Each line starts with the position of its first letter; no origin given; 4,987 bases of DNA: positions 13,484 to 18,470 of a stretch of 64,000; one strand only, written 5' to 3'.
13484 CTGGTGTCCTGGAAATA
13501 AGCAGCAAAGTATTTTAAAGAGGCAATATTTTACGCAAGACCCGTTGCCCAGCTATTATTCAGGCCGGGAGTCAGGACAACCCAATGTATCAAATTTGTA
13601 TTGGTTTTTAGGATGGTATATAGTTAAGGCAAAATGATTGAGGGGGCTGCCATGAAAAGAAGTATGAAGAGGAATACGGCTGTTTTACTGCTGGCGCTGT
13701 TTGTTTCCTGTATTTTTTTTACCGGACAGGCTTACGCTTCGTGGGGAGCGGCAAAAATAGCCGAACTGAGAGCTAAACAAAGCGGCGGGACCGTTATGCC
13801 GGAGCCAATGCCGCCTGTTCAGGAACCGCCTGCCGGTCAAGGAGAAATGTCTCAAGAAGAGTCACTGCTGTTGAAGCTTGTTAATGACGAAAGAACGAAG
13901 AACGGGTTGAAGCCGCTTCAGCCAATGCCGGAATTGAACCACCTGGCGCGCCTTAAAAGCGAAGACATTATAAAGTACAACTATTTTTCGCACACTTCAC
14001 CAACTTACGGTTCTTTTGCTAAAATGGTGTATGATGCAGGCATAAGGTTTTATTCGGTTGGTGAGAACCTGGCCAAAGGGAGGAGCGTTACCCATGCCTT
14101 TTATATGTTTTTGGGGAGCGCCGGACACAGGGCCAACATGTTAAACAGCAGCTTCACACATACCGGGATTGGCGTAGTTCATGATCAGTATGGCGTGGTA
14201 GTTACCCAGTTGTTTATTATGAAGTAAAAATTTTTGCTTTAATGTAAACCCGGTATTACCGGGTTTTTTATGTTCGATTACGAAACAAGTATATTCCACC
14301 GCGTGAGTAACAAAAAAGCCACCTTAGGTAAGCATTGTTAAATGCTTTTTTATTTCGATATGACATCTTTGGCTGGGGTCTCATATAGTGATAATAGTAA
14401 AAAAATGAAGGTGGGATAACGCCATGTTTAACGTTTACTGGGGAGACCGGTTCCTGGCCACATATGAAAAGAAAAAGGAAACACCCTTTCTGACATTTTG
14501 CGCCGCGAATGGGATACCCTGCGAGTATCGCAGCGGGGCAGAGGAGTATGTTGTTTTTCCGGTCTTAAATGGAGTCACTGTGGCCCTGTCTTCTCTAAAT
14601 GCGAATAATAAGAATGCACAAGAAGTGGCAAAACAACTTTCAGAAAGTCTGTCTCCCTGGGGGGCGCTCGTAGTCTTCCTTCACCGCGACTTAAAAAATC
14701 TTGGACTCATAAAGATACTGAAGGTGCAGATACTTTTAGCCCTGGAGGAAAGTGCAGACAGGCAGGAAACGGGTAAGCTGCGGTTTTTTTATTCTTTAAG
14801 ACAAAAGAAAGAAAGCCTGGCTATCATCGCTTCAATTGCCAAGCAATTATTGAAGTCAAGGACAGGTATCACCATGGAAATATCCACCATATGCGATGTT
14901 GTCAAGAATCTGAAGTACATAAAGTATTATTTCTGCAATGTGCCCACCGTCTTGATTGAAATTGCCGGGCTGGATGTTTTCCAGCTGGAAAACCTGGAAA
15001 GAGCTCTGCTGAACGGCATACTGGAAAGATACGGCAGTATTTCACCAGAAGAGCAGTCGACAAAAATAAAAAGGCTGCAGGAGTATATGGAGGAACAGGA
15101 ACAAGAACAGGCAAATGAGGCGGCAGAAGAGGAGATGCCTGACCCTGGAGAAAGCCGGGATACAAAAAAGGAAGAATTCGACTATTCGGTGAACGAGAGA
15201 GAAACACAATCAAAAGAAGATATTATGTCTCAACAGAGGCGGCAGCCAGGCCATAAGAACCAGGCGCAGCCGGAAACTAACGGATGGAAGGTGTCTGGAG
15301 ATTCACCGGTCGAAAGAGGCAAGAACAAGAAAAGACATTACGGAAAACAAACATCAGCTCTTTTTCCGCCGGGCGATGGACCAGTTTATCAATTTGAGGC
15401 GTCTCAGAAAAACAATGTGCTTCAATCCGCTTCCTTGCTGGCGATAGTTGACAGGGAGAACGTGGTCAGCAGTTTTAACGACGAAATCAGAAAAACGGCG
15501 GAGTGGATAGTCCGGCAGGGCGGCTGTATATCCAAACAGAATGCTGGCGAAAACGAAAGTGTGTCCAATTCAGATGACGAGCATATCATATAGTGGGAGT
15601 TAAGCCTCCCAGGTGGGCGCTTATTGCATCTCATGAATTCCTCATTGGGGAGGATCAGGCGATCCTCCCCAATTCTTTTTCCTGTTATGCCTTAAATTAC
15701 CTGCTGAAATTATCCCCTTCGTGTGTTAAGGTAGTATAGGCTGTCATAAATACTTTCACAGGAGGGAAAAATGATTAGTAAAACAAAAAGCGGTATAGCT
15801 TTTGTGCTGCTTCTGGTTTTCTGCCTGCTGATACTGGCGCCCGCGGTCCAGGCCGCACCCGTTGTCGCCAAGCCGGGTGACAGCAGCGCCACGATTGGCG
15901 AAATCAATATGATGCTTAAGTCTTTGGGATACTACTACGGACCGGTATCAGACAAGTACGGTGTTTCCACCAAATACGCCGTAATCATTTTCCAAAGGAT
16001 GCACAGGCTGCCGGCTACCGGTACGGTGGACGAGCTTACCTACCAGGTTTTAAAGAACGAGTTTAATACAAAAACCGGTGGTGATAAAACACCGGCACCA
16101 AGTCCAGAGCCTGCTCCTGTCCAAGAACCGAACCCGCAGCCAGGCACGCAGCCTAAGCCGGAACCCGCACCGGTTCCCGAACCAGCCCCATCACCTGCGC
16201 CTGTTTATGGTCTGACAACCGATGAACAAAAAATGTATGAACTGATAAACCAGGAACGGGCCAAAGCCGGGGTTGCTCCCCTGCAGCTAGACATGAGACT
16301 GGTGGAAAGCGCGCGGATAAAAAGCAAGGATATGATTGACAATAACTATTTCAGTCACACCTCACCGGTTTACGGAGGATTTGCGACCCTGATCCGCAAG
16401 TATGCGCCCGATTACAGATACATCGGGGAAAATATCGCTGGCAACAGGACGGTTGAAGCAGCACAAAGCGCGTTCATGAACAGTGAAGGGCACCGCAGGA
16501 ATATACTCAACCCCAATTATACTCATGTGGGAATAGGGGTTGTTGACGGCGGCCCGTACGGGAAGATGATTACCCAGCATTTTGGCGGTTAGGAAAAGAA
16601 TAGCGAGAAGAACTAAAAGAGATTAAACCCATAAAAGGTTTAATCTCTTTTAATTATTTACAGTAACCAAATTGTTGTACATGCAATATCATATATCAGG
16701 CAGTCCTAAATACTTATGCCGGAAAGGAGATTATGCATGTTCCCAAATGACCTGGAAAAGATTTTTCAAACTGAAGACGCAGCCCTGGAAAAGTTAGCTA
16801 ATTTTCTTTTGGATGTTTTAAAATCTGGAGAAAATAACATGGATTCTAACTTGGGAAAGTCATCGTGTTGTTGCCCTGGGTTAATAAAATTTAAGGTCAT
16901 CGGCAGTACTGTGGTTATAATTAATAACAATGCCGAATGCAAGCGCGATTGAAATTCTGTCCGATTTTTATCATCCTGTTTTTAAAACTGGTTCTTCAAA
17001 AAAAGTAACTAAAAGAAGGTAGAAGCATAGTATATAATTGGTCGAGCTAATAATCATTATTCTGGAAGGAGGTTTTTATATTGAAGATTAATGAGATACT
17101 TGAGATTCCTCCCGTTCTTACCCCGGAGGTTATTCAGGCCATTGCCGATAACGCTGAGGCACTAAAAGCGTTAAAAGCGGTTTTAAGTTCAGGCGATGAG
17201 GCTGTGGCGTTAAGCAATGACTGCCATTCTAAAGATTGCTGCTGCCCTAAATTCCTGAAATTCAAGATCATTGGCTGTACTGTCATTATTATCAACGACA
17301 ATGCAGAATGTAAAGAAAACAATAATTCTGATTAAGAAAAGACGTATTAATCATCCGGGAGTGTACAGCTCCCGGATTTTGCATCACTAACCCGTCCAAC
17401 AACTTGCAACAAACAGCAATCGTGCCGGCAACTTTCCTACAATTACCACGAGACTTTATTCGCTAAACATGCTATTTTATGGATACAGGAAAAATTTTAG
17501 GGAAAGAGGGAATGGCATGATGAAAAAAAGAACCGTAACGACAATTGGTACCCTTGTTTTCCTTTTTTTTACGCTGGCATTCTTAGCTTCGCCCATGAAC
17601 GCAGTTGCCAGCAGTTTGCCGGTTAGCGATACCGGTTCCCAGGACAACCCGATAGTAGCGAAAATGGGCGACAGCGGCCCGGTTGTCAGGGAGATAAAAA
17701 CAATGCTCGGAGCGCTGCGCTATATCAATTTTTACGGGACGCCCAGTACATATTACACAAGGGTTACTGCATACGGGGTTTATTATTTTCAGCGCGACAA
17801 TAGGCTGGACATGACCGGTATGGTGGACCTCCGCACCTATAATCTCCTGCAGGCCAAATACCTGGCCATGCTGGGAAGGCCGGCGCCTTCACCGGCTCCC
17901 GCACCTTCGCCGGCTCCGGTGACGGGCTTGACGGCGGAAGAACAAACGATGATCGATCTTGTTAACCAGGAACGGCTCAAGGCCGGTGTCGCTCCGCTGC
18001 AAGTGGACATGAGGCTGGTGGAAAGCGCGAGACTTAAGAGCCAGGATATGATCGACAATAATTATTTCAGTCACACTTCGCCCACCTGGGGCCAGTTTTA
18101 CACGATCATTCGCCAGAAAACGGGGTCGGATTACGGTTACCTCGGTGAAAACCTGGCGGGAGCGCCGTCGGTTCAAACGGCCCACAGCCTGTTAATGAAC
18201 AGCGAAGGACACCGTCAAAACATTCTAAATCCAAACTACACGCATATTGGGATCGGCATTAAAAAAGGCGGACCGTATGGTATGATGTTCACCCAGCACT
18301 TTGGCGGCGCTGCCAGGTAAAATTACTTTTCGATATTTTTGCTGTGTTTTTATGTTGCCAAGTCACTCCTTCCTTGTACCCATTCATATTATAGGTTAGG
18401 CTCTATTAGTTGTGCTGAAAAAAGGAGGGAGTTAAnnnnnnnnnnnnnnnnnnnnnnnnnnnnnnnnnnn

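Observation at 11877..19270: Candidate undescribed late-sporulation spore-surface island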

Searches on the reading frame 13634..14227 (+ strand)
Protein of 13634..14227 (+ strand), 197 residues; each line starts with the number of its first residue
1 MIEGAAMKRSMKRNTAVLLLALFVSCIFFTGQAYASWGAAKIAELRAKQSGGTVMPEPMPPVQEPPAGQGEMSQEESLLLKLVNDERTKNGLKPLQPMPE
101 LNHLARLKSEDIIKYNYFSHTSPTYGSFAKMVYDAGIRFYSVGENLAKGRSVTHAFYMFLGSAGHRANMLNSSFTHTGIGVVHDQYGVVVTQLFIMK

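Call 3: search_protein_families(library=pfam, proteins=[window:13634-14227:+], max_evalue=0.1)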
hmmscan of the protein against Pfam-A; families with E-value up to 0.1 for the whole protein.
window:13634-14227:+ (197 aa): 2 families
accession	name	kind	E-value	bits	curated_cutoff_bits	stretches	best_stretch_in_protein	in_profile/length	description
PF00188.32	CAP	-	9.8e-16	59.1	21.1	1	80-193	1-116/117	Cysteine-rich secretory protein family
PF23448.1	CAP-like_CFAP184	-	0.0099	16.5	27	0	157-190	97-130/131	CFAP184 CAP-like domain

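Call 4: search_protein_families(library=ncbifam, proteins=[window:13634-14227:+], max_evalue=0.1)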
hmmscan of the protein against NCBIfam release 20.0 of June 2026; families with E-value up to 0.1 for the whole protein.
window:13634-14227:+ (197 aa): 2 families
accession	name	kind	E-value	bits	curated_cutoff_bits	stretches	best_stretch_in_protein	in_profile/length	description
TIGR02909.1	spore_YkwD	subfamily_domain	2.5e-39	134.1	171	1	73-195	2-126/127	uncharacterized protein, YkwD family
NF052539.1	DivAsocLipDalA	equivalog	0.016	15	200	1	73-188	45-161/169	divisome-associated lipoprotein DalA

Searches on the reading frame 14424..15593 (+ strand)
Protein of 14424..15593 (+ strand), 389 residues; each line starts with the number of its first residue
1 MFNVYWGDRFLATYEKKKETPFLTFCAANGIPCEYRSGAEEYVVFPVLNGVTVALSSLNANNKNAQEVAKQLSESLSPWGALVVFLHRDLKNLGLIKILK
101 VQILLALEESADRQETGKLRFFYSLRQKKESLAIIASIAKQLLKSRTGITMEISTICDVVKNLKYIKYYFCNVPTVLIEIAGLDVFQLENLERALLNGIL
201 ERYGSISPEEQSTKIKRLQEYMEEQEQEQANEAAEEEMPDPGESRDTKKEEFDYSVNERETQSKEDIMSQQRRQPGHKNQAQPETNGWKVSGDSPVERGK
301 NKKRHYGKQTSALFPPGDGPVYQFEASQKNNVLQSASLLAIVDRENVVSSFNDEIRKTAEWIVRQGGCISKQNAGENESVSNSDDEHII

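Call 3: search_protein_families(library=pfam, proteins=[window:14424-15593:+], max_evalue=0.1)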
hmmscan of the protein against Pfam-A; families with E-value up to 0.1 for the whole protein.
window:14424-15593:+ (389 aa): 0 families

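Call 4: search_protein_families(library=ncbifam, proteins=[window:14424-15593:+], max_evalue=0.1)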
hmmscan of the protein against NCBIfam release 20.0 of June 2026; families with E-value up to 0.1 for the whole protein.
window:14424-15593:+ (389 aa): 1 family
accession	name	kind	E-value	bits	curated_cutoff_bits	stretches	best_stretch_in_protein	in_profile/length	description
TIGR02442.1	Cob-chelat-sub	hypoth_equivalog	0.0066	14.9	779.45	1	181-342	288-445/641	putative cobaltochelatase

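Call 39: find_homologous_proteins(query=window:14424-15593:+)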
Query window:14424-15593:+ (389 aa): 5 proteins with E <= 0.001 among 6247 candidates.
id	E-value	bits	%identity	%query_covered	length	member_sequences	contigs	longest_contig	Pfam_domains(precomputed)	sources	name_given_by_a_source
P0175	6.9e-255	863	100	100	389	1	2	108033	-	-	-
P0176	2.1e-61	227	35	90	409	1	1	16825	-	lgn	-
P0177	4.8e-58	215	34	90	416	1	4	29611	-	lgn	-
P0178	7.0e-48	182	33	85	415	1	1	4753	-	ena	-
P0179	2.3e-34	138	33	67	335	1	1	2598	-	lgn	-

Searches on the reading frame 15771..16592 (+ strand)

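Call 3: search_protein_families(library=pfam, proteins=[window:15771-16592:+], max_evalue=0.1)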
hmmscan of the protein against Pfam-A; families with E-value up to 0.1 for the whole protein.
window:15771-16592:+ (273 aa): 5 families
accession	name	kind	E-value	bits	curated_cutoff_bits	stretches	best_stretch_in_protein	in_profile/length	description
PF00188.32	CAP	-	2.1e-20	74.1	21.1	1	157-271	2-117/117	Cysteine-rich secretory protein family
PF01471.23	PG_binding_1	-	6.4e-13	49.1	23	1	41-94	4-57/57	Putative peptidoglycan binding domain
PF05887.16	Trypan_PARP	-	0.0022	18.4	100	1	106-144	59-109/134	Procyclic acidic repetitive protein (PARP)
PF23448.1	CAP-like_CFAP184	-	0.006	17.2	27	1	234-258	98-122/131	CFAP184 CAP-like domain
PF05616.18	Neisseria_TspB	-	0.078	11.9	20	0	57-142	294-380/517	Neisseria meningitidis TspB protein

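Call 4: search_protein_families(library=ncbifam, proteins=[window:15771-16592:+], max_evalue=0.1)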
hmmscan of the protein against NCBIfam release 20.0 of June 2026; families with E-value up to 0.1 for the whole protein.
window:15771-16592:+ (273 aa): 14 families
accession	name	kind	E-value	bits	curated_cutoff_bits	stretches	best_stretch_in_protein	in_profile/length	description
TIGR02909.1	spore_YkwD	subfamily_domain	1.7e-48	163.7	171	1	149-271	2-125/127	uncharacterized protein, YkwD family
TIGR02869.1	spore_SleB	equivalog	1.7e-08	34.6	236.5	1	31-101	5-75/201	spore cortex-lytic enzyme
NF052539.1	DivAsocLipDalA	equivalog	2.1e-07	30.9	200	1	152-259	48-156/169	divisome-associated lipoprotein DalA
NF052377.1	lmo1851_S41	exception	4.1e-05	22.5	725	1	34-101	385-452/468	lmo1851 family serine protease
NF008084.0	PRK10819.1-5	equivalog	7.9e-05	22.7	315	1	106-154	71-120/249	TonB system transport protein TonB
TIGR03979.1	His_Ser_Rich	equivalog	8.9e-05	22.5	121.65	1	40-89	132-181/190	His-Xaa-Ser repeat protein HxsA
NF037973.1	metallo_SslE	exception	0.008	13.6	3000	1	105-145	51-91/1519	lipoprotein metalloprotease SslE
NF011521.0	PRK14960.1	equivalog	0.02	13.3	1228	1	111-169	411-469/702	DNA polymerase III subunit gamma/tau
NF033930.1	pneumo_PspA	exception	0.028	13.2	850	1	95-161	350-417/659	pneumococcal surface protein A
NF008082.0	PRK10819.1-3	equivalog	0.033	14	265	1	111-148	62-97/242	TonB system transport protein TonB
TIGR04526.1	predic_Ig_block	subfamily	0.049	12.5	150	1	98-167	67-138/693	putative immunoglobulin-blocking virulence protein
NF040983.1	BimA_second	exception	0.053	12.4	600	1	90-144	67-122/381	trimeric autotransporter actin-nucleating factor BimA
NF004786.0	PRK06132.1-3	equivalog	0.06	12.1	329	1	40-100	221-281/418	hypothetical protein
NF033186.1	internalin_K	exception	0.092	11.2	1100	0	106-142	508-540/604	class 1 internalin InlK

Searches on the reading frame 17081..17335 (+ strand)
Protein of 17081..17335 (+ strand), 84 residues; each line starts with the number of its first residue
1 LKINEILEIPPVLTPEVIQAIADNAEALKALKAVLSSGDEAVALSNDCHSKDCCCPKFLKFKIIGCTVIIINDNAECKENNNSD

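Call 3: search_protein_families(library=pfam, proteins=[window:17081-17335:+], max_evalue=0.1)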
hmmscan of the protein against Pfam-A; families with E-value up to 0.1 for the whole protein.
window:17081-17335:+ (84 aa): 0 families

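Call 4: search_protein_families(library=ncbifam, proteins=[window:17081-17335:+], max_evalue=0.1)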
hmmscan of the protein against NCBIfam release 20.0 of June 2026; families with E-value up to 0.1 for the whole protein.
window:17081-17335:+ (84 aa): 0 families

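Call 45: search_protein_representatives(protein=window:17081-17335:+)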
Query: 84 residues. Proteins with E-value up to 0.001 (for the whole library): 26; up to 1e-10: 7; up to 1e-30: 0. The best 26 are listed.
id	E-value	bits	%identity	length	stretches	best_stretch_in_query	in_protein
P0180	1.6e-26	108.2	73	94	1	1-83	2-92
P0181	2.8e-14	69.2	51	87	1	7-83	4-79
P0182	6.1e-14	68.1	53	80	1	7-80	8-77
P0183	1.2e-12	63.9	56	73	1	11-81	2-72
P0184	1.4e-11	60.6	46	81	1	10-80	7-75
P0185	1.6e-11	60.4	60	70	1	12-78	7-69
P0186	5.7e-11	58.6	56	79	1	5-78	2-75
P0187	1.5e-10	57.3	62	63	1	26-78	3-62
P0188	4.2e-10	55.9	48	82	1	11-83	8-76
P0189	4.4e-10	55.8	45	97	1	8-80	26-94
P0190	8.3e-10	54.9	68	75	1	2-45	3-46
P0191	8.4e-10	54.9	51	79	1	9-80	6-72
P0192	1.9e-09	53.8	49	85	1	7-81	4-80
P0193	3.6e-09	52.9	53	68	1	9-77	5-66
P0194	8.9e-08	48.5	54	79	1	26-79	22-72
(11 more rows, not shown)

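Call 95: find_encoding_contigs(protein=P0180, flank=5000, max_places=3)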
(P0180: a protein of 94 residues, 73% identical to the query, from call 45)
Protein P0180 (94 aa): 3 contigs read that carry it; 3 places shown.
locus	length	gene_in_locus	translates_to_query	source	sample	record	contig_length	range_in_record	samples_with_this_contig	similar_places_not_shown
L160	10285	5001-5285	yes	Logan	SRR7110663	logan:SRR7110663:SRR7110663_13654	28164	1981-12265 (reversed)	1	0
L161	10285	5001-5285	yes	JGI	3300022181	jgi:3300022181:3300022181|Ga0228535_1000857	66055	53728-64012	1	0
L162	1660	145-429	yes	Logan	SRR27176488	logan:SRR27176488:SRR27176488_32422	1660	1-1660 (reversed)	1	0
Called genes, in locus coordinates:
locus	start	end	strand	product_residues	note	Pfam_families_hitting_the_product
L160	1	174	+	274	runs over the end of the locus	PF04542:Sigma70_r2, PF04539:Sigma70_r3, PF04545:Sigma70_r4, PF08281:Sigma70_r4_2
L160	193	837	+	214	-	PF09551:Spore_II_R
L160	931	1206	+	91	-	PF05239:PRC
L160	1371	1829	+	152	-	PF22811:Zn_ribbon_NrdR, PF03477:ATP-cone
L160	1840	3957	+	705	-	PF03477:ATP-cone, PF13597:NRDD, PF11230:YjjI-like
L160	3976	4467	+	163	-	PF13353:Fer4_12, PF04055:Radical_SAM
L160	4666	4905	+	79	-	-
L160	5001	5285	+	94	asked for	-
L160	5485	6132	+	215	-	PF00882:Zn_dep_PLPC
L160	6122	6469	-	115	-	-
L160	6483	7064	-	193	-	PF01510:Amidase_2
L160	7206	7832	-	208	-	-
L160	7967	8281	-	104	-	PF00403:HMA (weak)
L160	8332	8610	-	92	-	-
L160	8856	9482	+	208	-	PF00188:CAP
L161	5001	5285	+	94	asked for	-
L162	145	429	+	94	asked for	-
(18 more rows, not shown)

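Call 96: find_encoding_contigs(protein=P0182, flank=5000, max_places=3)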
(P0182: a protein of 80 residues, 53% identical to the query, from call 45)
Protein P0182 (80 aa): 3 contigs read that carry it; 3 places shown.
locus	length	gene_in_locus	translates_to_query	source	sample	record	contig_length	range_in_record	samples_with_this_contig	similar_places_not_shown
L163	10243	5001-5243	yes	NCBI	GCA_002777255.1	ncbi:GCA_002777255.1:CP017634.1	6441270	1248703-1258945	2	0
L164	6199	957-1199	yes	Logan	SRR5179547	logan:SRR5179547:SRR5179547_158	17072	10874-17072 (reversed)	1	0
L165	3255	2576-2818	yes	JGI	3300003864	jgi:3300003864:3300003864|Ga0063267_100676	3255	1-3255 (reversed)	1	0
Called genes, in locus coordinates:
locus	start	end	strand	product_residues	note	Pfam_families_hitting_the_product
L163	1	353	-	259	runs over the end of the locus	PF00218:IGPS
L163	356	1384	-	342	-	PF02885:Glycos_trans_3N, PF00591:Glycos_transf_3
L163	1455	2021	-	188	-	PF00117:GATase, PF07722:Peptidase_C26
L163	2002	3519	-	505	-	PF04715:, PF00425:Chorismate_bind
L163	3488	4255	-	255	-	PF00793:DAHP_synth_1, PF03102:NeuB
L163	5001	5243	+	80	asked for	-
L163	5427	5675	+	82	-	-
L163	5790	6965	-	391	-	PF12704:MacB_PCD, PF02687:FtsX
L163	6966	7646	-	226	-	PF00005:ABC_tran, PF02463:SMC_N (weak), PF13304:AAA_21 (faint)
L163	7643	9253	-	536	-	PF25917:BSH_RND (weak), PF25984:BSH_YknX, PF25917:BSH_RND, PF25919:BSH_CusB, PF25973:BSH_CzcB, PF25984:BSH_YknX, PF25975:CzcB_C, PF25989:YknX_C, +9 more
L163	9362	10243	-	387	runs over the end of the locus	PF00619:CARD (faint), PF10925:DUF2680 (faint)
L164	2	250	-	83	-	?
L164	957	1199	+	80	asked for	-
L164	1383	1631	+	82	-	-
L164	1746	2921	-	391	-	PF12704:MacB_PCD, PF02687:FtsX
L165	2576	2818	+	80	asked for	-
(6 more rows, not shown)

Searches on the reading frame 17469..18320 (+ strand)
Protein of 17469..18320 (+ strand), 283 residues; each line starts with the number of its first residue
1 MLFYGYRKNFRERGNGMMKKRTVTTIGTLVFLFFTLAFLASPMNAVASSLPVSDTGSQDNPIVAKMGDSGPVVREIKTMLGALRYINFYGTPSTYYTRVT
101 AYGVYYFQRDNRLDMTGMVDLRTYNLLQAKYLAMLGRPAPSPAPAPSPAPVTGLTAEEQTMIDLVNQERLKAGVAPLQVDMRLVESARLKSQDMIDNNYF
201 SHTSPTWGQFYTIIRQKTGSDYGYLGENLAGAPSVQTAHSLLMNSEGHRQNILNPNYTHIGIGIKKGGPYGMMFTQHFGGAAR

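Call 3: search_protein_families(library=pfam, proteins=[window:17469-18320:+], max_evalue=0.1)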
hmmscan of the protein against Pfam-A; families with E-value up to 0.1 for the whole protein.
window:17469-18320:+ (283 aa): 3 families
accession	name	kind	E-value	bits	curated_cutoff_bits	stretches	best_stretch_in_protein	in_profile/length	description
PF00188.32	CAP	-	2.6e-18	67.4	21.1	1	163-278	2-117/117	Cysteine-rich secretory protein family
PF01471.23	PG_binding_1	-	6.3e-08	33.1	23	1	69-127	1-57/57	Putative peptidoglycan binding domain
PF23448.1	CAP-like_CFAP184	-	0.0032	18.1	27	0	241-265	98-122/131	CFAP184 CAP-like domain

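Call 4: search_protein_families(library=ncbifam, proteins=[window:17469-18320:+], max_evalue=0.1)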
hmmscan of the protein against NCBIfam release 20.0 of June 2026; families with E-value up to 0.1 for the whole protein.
window:17469-18320:+ (283 aa): 4 families
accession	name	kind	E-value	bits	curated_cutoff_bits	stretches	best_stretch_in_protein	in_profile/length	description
TIGR02909.1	spore_YkwD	subfamily_domain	5.8e-47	158.8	171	1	155-278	2-125/127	uncharacterized protein, YkwD family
NF052539.1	DivAsocLipDalA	equivalog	4.6e-05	23.3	200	1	159-264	49-154/169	divisome-associated lipoprotein DalA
TIGR02869.1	spore_SleB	equivalog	0.0022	17.9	236.5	1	62-127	5-68/201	spore cortex-lytic enzyme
NF052377.1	lmo1851_S41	exception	0.012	14.4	725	1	64-124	384-442/468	lmo1851 family serine protease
